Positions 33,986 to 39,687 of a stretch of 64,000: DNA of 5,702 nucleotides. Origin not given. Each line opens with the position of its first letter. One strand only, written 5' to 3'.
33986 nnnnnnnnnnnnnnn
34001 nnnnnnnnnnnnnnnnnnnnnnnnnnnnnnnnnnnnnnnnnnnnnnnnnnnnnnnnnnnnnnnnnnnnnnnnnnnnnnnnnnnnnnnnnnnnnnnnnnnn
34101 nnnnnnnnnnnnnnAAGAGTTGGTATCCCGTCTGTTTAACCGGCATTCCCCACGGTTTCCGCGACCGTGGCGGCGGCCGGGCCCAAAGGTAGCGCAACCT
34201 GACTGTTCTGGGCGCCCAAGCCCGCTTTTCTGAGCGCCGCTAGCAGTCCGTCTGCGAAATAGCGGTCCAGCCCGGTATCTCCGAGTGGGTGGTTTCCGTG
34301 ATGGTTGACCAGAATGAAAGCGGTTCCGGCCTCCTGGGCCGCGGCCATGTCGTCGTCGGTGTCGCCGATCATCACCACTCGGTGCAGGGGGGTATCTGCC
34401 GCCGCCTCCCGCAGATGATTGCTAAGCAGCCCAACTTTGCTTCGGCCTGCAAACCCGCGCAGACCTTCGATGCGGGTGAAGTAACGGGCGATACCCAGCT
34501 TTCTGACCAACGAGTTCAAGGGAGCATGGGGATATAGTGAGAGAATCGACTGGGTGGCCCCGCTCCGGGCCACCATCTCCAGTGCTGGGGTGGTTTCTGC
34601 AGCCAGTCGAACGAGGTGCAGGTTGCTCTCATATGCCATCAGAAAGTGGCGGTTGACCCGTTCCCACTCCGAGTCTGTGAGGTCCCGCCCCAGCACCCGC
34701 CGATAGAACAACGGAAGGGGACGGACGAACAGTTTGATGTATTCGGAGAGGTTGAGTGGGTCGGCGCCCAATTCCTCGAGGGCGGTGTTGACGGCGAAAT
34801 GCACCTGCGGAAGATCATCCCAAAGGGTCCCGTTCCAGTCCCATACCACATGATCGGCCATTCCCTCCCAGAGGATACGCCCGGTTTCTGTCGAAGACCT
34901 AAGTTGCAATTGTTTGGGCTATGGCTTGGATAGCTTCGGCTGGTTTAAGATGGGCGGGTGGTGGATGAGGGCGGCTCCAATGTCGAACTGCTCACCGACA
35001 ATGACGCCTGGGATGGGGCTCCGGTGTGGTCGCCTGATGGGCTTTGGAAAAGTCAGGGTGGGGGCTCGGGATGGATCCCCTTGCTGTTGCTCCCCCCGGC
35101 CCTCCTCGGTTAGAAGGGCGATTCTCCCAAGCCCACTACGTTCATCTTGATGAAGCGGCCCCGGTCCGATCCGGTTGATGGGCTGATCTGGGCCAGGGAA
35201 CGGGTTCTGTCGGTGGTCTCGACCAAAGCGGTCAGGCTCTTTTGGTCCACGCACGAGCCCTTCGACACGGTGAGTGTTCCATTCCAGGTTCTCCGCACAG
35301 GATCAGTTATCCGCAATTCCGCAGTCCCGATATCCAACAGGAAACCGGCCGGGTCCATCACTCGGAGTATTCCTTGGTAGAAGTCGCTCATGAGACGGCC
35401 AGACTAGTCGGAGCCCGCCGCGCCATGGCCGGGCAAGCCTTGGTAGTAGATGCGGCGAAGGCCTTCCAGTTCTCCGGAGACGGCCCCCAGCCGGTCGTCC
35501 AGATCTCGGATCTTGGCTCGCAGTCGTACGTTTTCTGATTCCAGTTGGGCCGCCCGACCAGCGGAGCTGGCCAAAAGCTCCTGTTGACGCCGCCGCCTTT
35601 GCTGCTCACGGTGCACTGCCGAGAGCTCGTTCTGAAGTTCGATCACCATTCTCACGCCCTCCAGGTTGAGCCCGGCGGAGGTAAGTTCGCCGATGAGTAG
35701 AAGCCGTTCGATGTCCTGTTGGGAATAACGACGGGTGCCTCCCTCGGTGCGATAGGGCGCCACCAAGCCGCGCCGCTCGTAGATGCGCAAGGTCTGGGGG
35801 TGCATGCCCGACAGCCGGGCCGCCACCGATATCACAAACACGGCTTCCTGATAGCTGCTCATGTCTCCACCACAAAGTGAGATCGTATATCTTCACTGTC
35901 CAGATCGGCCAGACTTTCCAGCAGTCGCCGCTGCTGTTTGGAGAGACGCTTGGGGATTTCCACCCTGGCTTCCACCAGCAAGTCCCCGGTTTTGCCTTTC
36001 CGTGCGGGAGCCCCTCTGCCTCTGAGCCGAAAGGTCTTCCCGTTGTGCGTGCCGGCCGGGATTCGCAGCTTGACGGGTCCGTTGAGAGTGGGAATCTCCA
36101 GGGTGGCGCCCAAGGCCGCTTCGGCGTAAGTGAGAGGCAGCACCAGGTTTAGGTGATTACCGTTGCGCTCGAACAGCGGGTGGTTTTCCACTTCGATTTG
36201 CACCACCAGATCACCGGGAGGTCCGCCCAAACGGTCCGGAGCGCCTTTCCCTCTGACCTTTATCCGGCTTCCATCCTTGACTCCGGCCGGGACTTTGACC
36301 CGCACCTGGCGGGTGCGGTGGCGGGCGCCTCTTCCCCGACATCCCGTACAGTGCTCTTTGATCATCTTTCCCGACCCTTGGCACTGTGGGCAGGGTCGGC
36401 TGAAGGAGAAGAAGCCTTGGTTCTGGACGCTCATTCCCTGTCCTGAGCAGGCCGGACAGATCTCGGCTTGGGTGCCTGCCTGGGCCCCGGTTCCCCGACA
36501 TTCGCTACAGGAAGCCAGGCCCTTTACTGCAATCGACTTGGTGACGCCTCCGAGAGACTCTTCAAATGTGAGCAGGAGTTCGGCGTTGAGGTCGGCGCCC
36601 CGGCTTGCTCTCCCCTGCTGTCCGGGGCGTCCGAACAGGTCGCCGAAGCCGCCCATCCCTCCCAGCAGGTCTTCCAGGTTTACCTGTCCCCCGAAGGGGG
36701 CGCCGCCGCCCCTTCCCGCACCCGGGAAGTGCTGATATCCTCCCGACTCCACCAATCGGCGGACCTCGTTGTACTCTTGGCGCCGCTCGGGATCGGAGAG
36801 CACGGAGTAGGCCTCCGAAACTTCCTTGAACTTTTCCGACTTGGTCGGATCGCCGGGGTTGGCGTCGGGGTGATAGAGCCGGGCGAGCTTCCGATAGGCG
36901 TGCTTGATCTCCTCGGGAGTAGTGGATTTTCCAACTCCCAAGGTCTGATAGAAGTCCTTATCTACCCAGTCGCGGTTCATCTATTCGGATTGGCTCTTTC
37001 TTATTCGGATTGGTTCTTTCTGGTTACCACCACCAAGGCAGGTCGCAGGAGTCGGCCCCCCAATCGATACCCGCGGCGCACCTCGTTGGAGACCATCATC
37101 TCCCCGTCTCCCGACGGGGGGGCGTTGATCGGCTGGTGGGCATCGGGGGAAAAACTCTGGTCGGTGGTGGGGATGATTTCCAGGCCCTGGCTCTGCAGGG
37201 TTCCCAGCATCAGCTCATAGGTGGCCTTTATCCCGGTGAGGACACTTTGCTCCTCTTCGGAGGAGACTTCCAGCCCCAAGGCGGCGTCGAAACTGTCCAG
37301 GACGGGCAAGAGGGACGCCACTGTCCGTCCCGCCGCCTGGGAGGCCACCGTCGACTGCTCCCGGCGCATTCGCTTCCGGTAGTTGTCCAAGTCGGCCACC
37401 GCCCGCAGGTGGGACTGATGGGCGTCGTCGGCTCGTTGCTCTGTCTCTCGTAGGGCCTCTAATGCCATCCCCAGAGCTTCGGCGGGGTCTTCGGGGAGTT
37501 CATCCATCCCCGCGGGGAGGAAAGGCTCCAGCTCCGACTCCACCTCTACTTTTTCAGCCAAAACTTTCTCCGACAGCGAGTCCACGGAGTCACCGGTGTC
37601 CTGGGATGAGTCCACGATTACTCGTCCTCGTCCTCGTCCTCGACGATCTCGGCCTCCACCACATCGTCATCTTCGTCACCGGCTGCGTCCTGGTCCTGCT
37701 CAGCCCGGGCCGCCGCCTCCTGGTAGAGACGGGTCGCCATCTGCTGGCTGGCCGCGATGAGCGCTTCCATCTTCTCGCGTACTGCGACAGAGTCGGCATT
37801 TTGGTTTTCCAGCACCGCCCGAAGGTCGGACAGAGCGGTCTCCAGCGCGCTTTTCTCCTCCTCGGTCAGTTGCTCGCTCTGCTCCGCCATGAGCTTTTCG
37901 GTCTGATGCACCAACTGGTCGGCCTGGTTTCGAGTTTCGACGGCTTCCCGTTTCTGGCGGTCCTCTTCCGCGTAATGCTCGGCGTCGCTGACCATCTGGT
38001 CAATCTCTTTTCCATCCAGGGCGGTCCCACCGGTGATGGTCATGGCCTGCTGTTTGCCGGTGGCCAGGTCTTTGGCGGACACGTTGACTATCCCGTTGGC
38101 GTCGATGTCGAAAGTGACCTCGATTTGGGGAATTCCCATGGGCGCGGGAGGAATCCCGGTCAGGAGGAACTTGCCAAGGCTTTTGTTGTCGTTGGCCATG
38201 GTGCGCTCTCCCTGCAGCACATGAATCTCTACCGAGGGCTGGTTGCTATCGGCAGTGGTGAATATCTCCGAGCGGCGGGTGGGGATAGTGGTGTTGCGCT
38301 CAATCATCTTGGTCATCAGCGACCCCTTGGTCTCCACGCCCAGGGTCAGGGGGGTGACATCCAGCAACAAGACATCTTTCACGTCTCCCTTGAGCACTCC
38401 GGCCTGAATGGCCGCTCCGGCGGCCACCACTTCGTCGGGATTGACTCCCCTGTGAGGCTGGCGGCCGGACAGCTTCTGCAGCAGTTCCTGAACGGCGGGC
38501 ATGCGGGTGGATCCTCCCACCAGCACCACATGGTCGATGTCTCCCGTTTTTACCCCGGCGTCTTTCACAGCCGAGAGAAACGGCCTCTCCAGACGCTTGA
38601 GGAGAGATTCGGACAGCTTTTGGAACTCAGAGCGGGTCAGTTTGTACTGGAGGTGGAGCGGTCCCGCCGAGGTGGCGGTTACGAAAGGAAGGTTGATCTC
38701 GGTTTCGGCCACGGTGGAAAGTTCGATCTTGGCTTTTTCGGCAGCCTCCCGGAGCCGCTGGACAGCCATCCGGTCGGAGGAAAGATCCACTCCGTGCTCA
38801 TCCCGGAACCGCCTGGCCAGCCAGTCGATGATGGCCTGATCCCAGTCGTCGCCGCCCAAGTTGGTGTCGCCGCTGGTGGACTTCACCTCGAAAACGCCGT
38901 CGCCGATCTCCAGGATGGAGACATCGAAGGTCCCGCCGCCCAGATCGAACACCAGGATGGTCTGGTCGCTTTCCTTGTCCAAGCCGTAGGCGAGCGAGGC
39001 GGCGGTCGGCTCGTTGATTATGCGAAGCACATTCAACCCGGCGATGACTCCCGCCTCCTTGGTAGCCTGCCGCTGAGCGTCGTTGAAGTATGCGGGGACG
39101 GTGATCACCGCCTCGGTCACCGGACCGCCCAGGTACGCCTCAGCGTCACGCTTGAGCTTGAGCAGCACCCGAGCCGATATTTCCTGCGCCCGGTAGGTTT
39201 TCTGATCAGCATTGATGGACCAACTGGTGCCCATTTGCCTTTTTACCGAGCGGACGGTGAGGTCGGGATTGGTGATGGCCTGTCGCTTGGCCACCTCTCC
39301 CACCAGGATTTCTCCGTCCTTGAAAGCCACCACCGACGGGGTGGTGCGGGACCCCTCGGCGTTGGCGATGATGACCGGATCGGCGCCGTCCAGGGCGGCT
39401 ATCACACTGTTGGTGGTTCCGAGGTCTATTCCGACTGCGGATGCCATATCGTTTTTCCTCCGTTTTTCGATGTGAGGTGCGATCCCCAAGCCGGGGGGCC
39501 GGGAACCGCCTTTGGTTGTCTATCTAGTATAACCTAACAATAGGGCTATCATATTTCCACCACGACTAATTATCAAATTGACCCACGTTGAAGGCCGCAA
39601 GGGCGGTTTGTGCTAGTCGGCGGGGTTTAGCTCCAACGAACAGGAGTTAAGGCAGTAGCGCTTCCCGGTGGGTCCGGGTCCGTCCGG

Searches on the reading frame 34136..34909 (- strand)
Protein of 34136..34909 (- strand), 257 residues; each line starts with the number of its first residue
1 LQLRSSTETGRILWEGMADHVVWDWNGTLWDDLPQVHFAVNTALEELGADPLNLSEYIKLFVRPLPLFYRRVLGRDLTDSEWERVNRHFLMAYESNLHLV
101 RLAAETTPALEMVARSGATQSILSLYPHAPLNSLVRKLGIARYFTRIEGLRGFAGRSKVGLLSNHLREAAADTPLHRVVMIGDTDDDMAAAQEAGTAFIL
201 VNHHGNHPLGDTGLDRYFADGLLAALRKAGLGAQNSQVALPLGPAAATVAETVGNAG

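Call 19: search_protein_families(library=pfam, proteins=[window:34136-34909:-], max_evalue=0.001)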
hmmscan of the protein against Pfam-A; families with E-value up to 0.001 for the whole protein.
window:34136-34909:- (257 aa): 4 families
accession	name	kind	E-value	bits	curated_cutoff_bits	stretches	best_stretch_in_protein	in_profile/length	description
PF00702.32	Hydrolase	-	5.1e-11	43.7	26.4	1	19-195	2-191/191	haloacid dehalogenase-like hydrolase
PF13419.12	HAD_2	-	1.2e-10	42.2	23.8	1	21-201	1-178/178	Haloacid dehalogenase-like hydrolase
PF13242.12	Hydrolase_like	-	9.7e-09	35.5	22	1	167-203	11-50/75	HAD-hyrolase-like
PF12710.13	HAD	-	2.9e-06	28.3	27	1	21-191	1-188/189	haloacid dehalogenase-like hydrolase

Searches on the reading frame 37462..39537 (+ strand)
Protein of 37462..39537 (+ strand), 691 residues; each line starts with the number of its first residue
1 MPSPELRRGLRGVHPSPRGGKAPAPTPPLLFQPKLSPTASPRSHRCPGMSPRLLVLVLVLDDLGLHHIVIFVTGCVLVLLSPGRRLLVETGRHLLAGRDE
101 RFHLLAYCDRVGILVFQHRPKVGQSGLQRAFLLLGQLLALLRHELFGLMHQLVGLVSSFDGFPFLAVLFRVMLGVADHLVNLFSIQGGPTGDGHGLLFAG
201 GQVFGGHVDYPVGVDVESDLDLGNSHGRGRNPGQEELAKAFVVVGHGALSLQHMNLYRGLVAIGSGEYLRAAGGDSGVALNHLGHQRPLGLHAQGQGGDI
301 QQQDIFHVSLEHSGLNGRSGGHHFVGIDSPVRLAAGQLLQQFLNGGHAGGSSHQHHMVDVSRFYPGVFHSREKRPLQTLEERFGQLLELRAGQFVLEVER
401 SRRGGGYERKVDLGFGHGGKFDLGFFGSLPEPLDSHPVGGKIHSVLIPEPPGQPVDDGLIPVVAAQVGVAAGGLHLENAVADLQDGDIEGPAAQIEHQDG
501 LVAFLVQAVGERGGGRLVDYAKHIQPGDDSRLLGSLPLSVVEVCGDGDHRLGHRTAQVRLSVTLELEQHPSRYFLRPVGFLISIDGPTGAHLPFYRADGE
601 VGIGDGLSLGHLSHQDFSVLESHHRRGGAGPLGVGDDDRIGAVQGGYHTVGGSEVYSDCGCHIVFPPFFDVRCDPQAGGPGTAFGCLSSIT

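Call 82: search_protein_families(library=pfam, proteins=[window:37462-39537:+], max_evalue=0.00001)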
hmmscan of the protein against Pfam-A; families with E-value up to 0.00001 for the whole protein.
window:37462-39537:+ (691 aa): 1 family
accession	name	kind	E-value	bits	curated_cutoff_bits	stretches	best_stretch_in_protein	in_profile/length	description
PF10712.14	NAD-GH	-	5e-134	448.4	22.8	2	116-578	3-466/576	NAD-specific glutamate dehydrogenase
